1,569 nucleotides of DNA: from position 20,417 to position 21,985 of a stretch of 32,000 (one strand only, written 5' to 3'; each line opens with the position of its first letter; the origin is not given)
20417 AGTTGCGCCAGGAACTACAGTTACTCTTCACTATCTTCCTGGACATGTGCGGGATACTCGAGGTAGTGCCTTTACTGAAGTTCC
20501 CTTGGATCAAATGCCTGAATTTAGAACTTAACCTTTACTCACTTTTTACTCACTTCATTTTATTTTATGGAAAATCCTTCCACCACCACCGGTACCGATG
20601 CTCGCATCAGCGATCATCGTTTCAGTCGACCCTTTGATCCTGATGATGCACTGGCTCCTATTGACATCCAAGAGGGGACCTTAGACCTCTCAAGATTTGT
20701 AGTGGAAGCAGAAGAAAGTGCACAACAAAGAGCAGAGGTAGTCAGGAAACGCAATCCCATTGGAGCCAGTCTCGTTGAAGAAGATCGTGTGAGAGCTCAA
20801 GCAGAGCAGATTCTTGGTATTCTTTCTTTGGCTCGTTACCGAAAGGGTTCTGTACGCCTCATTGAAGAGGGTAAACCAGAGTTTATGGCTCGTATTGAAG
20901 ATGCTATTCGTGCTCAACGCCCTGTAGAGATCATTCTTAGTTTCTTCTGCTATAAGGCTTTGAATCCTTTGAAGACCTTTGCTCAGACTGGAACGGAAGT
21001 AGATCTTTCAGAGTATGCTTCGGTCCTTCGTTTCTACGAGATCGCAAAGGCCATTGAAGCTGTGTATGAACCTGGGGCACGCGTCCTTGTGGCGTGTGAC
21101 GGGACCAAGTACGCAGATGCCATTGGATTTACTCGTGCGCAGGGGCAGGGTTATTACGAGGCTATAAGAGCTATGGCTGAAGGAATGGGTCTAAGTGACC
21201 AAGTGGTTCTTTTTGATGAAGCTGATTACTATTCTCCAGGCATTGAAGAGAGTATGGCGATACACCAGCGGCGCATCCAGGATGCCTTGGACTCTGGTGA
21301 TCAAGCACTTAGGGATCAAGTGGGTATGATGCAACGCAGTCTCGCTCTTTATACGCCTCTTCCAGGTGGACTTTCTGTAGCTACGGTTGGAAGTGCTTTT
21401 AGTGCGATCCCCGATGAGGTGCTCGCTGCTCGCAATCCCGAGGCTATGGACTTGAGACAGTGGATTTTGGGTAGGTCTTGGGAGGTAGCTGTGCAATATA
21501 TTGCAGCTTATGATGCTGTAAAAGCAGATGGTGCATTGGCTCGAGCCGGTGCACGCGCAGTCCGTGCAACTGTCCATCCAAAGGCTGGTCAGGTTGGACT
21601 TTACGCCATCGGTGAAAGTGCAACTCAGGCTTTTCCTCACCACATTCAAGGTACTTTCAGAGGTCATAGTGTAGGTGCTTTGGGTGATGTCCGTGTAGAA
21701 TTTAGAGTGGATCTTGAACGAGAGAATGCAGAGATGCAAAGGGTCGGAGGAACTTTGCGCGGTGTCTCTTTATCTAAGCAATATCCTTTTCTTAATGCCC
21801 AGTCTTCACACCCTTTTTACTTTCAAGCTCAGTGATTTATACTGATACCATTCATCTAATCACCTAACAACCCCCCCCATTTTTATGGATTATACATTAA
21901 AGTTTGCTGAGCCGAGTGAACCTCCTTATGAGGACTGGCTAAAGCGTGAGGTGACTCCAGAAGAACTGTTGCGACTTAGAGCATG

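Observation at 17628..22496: Five-gene orphan island with divergent consensus promoters: candidate undescribed small-molecule or effector system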

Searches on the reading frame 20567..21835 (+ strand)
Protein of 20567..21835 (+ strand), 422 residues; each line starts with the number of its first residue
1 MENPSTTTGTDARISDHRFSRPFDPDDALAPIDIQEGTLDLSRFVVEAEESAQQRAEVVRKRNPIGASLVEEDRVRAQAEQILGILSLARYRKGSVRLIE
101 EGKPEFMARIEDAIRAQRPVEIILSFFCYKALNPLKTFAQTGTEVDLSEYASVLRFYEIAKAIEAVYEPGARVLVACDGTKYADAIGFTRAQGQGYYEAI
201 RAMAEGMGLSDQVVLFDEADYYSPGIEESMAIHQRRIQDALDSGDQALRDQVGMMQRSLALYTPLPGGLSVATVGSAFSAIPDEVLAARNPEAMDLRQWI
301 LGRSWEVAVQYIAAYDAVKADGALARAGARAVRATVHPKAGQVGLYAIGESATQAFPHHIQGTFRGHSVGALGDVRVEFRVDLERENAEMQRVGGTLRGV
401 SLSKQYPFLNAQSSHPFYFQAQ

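Call 4: search_protein_families(library=pfam, proteins=[window:20567-21835:+], max_evalue=1)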
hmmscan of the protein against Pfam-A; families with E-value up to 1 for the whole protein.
window:20567-21835:+ (422 aa): 1 family
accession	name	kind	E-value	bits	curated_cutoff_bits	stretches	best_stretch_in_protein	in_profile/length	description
PF05141.17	DIT1_PvcA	-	1.1e-15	58.4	26.4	1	110-226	1-113/273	Pyoverdine/dityrosine biosynthesis protein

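Call 7: search_protein_families(library=ncbifam, proteins=[window:20567-21835:+], max_evalue=1)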
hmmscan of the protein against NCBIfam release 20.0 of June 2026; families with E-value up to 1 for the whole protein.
window:20567-21835:+ (422 aa): 1 family
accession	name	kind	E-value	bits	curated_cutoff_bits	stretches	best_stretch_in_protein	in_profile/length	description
NF045653.1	TyIsonSynPvcA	equivalog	2.8e-08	33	600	1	107-213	43-146/315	L-tyrosine isonitrile synthase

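Call 8: find_encoding_contigs(protein=window:20567-21835:+, flank=10000, max_places=6)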
Protein window:20567-21835:+ (422 aa): 1 contig read that carries it; 1 place shown.
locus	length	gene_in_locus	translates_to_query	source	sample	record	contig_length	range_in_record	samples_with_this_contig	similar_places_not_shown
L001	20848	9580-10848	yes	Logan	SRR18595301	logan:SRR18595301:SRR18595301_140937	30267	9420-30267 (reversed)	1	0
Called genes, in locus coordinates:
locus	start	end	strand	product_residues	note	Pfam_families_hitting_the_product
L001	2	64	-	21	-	?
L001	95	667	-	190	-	-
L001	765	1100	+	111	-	PF12840:HTH_20 (weak)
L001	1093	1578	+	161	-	PF08327:AHSA1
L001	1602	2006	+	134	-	PF07237:DUF1428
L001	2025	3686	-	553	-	-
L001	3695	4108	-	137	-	PF08327:AHSA1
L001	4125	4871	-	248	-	PF01061:ABC2_membrane, PF12698:ABC2_membrane_3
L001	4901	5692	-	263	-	PF00005:ABC_tran, PF13175:AAA_15 (faint), PF13304:AAA_21 (faint)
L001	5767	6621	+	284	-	-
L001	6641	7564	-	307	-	-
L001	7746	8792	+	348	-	-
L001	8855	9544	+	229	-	-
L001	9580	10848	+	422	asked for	PF05141:DIT1_PvcA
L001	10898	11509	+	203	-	-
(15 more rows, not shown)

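Call 9: find_homologous_proteins(query=window:20567-21835:+)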
Query window:20567-21835:+ (422 aa): 5 proteins with E <= 0.001 among 8000 candidates.
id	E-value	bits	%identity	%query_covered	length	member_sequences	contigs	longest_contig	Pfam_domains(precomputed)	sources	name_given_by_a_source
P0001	1.6e-273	925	100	100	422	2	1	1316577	PF05141.18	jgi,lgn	jgi:hypothetical protein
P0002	1.8e-102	362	46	98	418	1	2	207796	PF05141.18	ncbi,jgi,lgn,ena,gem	-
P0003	1.6e-85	306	40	97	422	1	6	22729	PF05141.18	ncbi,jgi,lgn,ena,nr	ncbi:hypothetical protein COW95_04065 [Candidatus Peregrinibacteria bacterium CG22_combo_CG10-13_8_2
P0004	7.0e-32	129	29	97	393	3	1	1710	PF05141.18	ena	-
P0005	1.7e-15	75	27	78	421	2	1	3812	PF05141.18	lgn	-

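Call 10: find_encoding_contigs(protein=P0002, flank=10000, max_places=4)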
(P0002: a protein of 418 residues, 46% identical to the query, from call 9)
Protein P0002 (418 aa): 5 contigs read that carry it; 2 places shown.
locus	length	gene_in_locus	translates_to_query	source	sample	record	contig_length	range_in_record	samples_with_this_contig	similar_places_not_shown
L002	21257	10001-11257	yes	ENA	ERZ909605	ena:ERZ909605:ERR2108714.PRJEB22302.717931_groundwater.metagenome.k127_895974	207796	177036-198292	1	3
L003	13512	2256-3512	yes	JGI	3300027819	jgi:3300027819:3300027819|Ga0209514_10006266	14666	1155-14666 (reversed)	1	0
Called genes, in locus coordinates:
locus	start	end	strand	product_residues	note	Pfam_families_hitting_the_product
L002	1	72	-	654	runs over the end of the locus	PF01510:Amidase_2, PF08486:SpoIID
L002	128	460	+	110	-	PF00085:Thioredoxin, PF13098:Thioredoxin_2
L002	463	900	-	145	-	PF00075:RNase_H, PF13456:RVT_3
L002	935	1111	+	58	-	-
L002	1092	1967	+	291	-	PF19293:CdaA_N, PF02457:DAC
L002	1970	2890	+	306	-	PF07949:YbbR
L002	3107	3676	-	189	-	-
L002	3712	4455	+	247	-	PF01487:DHquinase_I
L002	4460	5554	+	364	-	PF01926:MMR_HSR1, PF02421:FeoB_N, PF06071:YchF-GTPase_C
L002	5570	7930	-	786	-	PF13328:HD_4, PF01966:HD, PF04607:RelA_SpoT, PF02824:TGS, PF19296:RelA_AH, PF13291:ACT_4 (weak)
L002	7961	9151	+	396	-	PF02540:NAD_synthase (faint), PF03054:tRNA_Me_trans, PF20259:tRNA_Me_trans_M, PF20258:tRNA_Me_trans_C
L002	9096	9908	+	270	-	PF04203:Sortase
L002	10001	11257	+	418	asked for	PF05141:DIT1_PvcA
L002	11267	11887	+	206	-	-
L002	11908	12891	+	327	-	-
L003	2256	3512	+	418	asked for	PF05141:DIT1_PvcA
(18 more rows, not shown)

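Call 11: find_encoding_contigs(protein=P0003, flank=10000, max_places=4)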
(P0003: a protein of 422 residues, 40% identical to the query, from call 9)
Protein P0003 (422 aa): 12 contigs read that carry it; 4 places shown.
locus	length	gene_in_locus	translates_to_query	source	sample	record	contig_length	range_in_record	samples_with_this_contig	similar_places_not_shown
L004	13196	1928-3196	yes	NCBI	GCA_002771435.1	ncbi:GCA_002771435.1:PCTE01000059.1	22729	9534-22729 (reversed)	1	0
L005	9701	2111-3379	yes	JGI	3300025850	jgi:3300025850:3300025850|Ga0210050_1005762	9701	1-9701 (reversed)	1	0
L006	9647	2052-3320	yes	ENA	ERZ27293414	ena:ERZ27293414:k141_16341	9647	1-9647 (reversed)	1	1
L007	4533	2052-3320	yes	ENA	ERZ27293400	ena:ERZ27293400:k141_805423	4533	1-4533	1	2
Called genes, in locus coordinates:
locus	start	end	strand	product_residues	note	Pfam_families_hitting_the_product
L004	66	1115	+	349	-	PF01370:Epimerase, PF13460:NAD_binding_10, PF22917:PRISE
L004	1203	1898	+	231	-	-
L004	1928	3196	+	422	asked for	PF05141:DIT1_PvcA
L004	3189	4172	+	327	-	-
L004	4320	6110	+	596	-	PF00009:GTP_EFTU, PF01926:MMR_HSR1 (weak), PF22042:EF-G_D2, PF03144:GTP_EFTU_D2, PF00679:EFG_C, PF21018:BipA_C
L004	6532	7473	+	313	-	PF10672:Methyltrans_SAM, PF03602:Cons_hypoth95 (faint)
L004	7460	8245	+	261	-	PF22435:MRM3-like_sub_bind, PF00588:SpoU_methylase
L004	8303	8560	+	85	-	-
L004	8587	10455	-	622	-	PF00082:Peptidase_S8, PF10500:SR-25 (weak)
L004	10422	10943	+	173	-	PF12900:Pyridox_ox_2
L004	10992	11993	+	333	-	PF00437:T2SSE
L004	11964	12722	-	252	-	PF06750:A24_N_bact, PF01478:Peptidase_A24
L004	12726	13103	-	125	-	-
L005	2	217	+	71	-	?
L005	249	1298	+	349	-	PF01370:Epimerase, PF13460:NAD_binding_10, PF22917:PRISE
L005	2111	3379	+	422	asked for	PF05141:DIT1_PvcA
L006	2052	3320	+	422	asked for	PF05141:DIT1_PvcA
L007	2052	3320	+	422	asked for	PF05141:DIT1_PvcA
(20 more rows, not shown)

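Call 15: find_related_loci(query=A1, collection=genome_contigs, flank=8000)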
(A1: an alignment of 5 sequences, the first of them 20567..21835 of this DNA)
Query A1 (422 aa) in genome_contigs; peptide patterns used: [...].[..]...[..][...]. (x = any residue, [..] = any of these).
39 stretches matched a pattern; 16 encode a relative of the query (tblastn E <= 1e-3); 16 distinct loci.
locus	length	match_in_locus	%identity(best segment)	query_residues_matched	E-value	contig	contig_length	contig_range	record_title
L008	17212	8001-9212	43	10-417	6e-103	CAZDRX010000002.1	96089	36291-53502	MAG TPA_asm: uncultured Candidatus Peribacteria bacterium isolate SRP178908_co1_56 genome assembly, contig: NODE_96_leng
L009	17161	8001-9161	41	27-419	3e-95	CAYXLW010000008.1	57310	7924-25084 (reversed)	MAG TPA_asm: uncultured Candidatus Peribacteria bacterium isolate binchicken_co340_16 genome assembly, contig: NODE_270_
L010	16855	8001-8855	29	73-357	6e-27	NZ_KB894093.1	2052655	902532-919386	Actinomadura flavalba DSM 45200 C229DRAFT_scaffold00001.1, whole genome shotgun sequence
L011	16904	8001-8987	25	74-413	7e-23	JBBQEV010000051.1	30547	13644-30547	MAG: Solirubrobacterales bacterium isolate Co_metawrap_1074 Cmw_1074_k141_14357015_length_30547_cov_33.0000, whole genom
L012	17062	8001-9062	26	45-408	3e-22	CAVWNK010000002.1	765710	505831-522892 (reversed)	MAG: uncultured Solirubrobacteraceae bacterium isolate MFD01275.bin.1.71 genome assembly, contig: contig_1707, whole gen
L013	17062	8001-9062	25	45-408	5e-21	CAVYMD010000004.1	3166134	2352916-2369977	MAG: uncultured Solirubrobacteraceae bacterium isolate MFD01275.bin.1.173 genome assembly, contig: contig_9538, whole ge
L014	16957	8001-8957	26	80-421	7e-21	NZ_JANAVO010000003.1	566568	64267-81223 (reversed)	Allokutzneria sp. A3M-2-11 16 NODE_3_length_566568_cov_138.755451, whole genome shotgun sequence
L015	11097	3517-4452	26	80-395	2e-19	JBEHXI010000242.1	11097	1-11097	MAG: Actinomycetota bacterium isolate ES1.bin.47 NODE_5511_length_11097_cov_33.848245, whole genome shotgun sequence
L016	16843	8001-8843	28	79-359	4e-19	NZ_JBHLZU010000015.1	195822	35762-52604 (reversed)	Allokutzneria oryzae strain TBRC 7907 GCM70008131_49, whole genome shotgun sequence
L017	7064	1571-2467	24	80-384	3e-18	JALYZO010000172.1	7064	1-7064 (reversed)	MAG: Actinomycetota bacterium isolate KAP bin67 SD1490-92_k127_2020883, whole genome shotgun sequence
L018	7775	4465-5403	25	80-395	4e-18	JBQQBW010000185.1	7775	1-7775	Streptomyces sp. 8N706 contig_185, whole genome shotgun sequence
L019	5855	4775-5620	27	74-344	5e-18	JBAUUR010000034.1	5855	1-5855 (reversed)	MAG: Gallionellaceae bacterium isolate MFD05931_ilm_asm_bin2 k127_335951, whole genome shotgun sequence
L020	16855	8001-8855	22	47-357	2e-13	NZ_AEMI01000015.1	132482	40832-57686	Leuconostoc gelidum subsp. gelidum KCTC 3527 contig00015, whole genome shotgun sequence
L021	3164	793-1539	23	110-350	2e-10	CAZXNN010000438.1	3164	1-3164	MAG TPA_asm: uncultured Nitrospira sp. isolate SRP173033_co1_191 genome assembly, contig: NODE_96064_length_3164_cov_5.2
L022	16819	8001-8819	23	97-369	4e-10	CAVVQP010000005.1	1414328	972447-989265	MAG: uncultured Actinomycetota bacterium isolate MFD02671.bin.2.58 genome assembly, contig: contig_18536, whole genome s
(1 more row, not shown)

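Call 36: list_cluster_members(proteins=[window:20567-21835:+, window:27246-28256:-, window:1133-3310:+, window:4334-6193:+, window:8514-9959:-, window:13012-14673:-, window:24885-26477:+, window:19842-20531:+, window:21885-22496:+])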
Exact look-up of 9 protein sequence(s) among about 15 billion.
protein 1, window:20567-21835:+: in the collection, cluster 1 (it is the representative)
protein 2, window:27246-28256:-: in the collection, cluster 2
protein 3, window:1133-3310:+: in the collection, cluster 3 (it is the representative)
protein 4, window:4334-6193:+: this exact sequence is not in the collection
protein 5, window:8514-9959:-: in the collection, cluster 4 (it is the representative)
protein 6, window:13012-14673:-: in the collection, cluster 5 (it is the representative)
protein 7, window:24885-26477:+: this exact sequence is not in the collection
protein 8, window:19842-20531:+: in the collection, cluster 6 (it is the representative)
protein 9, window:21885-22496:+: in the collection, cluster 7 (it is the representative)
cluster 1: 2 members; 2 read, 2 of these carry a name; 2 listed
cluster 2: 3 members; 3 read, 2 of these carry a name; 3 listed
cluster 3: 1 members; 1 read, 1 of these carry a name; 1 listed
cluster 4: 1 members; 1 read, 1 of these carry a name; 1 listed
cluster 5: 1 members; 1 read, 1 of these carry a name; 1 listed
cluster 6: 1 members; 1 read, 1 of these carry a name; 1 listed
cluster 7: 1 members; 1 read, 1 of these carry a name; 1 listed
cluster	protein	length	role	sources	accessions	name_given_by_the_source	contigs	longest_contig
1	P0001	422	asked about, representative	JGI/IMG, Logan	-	hypothetical protein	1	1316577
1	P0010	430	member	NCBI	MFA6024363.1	MAG: L-tyrosine/L-tryptophan isonitrile synthase family protein [Candidatus ...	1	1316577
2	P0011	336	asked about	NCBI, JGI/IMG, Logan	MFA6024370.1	MAG: cyanophycin synthetase [Candidatus Gracilibacteria bacterium] | D-alanine-D-alanine ligase-like ATP-grasp enzyme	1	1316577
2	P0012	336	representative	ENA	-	-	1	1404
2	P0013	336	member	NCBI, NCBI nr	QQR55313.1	cyanophycin synthetase [Candidatus Peregrinibacteria bacterium] | MAG: cyanophycin synthetase [Candidatus Peregrinibacteria bacterium]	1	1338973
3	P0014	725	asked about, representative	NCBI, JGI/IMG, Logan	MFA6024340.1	MAG: heavy metal translocating P-type ATPase [Candidatus Gracilibacteria bacterium] | Cu+-exporting ATPase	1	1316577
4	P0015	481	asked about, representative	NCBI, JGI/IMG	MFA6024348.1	MAG: ATP-binding cassette domain-containing protein [Candidatus Gracilibacteria bacterium] | ATPase subunit of ABC transporter with duplicated ATPase domains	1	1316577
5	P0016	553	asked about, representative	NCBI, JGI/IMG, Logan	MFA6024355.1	MAG: hypothetical protein WC777_04040 [Candidatus Gracilibacteria bacterium] | hypothetical protein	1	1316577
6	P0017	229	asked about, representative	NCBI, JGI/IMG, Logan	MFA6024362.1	MAG: hypothetical protein WC777_04075 [Candidatus Gracilibacteria bacterium] | hypothetical protein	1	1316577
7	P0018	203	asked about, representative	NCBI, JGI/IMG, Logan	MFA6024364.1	MAG: hypothetical protein WC777_04085 [Candidatus Gracilibacteria bacterium] | hypothetical protein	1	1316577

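Call 38: find_encoding_contigs(protein=P0013, flank=10000, max_places=2)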
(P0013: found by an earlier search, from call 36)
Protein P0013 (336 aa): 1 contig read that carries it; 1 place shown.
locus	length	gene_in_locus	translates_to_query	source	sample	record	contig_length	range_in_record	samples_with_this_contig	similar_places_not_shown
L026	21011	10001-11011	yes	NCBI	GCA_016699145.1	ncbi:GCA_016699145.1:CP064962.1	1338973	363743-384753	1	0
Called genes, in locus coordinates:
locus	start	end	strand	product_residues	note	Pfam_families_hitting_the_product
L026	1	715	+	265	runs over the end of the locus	PF02668:TauD (weak)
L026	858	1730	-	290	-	-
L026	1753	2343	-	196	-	PF00625:Guanylate_kin, PF13238:AAA_18 (weak)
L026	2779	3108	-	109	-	PF00254:FKBP_C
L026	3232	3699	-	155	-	PF00436:SSB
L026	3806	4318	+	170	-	-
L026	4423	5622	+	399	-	PF01555:N6_N4_Mtase (weak), PF01170:UPF0020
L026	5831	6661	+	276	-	-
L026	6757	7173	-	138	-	PF02661:Fic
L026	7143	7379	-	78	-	-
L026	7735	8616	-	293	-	-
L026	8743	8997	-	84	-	-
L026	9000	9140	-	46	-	-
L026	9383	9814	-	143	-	-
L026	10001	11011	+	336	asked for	PF02786:CPSase_L_D2 (weak), PF07478:Dala_Dala_lig_C, PF02655:ATP-grasp_3 (faint), PF08443:RimK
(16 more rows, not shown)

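Call 64: search_protein_families(library=phrogs, proteins=[window:20567-21835:+], max_evalue=0.01)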
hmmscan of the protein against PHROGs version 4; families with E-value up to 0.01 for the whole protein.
window:20567-21835:+ (422 aa): 0 families

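Call 65: search_protein_families(library=padloc, proteins=[window:20567-21835:+], max_evalue=0.01)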
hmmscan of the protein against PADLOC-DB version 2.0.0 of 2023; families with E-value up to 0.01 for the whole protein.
window:20567-21835:+ (422 aa): 0 families

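Call 67: search_protein_families(library=pfam, proteins=[L020:9008-10201:+, L018:3066-4175:+, L018:5402-6796:+, L019:3328-4413:+, L022:9096-10079:+, L015:5294-7243:+, L014:6778-7752:-, L013:6451-7587:+, L020:8022-9011:+, L018:4219-5439:+], max_evalue=0.001)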
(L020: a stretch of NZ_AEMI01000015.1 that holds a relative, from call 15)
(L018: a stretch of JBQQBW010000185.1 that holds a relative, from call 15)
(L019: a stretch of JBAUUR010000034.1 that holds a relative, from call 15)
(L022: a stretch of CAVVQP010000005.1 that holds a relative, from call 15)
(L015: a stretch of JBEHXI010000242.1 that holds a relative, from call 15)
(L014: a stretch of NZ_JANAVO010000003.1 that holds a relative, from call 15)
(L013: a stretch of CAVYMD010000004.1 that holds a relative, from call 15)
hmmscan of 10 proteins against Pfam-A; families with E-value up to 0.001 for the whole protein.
L020:9008-10201:+ (397 aa): 2 families
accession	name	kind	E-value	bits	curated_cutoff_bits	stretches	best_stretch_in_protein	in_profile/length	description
PF07690.21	MFS_1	-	2.8e-18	66.4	33.4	2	21-299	7-283/347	Major Facilitator Superfamily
PF13347.12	MFS_2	-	1.2e-10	41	27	1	131-322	137-328/427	MFS/sugar transport protein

L018:3066-4175:+ (369 aa): 1 family
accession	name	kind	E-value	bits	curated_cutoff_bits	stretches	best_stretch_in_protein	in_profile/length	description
PF01063.24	Aminotran_4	-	8.5e-32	111.2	28.5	1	75-318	2-223/223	Amino-transferase class IV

L018:5402-6796:+ (464 aa): 0 families

L019:3328-4413:+ (361 aa): 0 families

L022:9096-10079:+ (327 aa): 2 families
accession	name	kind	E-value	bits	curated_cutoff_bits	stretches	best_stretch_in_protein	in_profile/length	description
PF09037.16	Sulphotransf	-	1.6e-34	119.9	22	1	93-320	2-243/244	Stf0 sulphotransferase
PF13469.12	Sulfotransfer_3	-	0.00097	19.9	27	0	179-293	112-213/216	Sulfotransferase family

L015:5294-7243:+ (649 aa): 1 family
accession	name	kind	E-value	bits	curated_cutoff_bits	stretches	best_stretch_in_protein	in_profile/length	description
PF05141.17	DIT1_PvcA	-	4.5e-05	23.5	26.4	0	319-406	27-113/273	Pyoverdine/dityrosine biosynthesis protein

L014:6778-7752:- (324 aa): 0 families

L013:6451-7587:+ (378 aa): 0 families

L020:8022-9011:+ (329 aa): 1 family
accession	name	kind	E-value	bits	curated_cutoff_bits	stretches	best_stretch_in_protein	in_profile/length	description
PF05141.17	DIT1_PvcA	-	4.1e-31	108.9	26.4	1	46-305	6-270/273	Pyoverdine/dityrosine biosynthesis protein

L018:4219-5439:+ (406 aa): 1 family
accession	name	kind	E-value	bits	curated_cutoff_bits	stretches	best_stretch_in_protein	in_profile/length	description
PF05141.17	DIT1_PvcA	-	3e-29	102.8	26.4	1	116-383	2-265/273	Pyoverdine/dityrosine biosynthesis protein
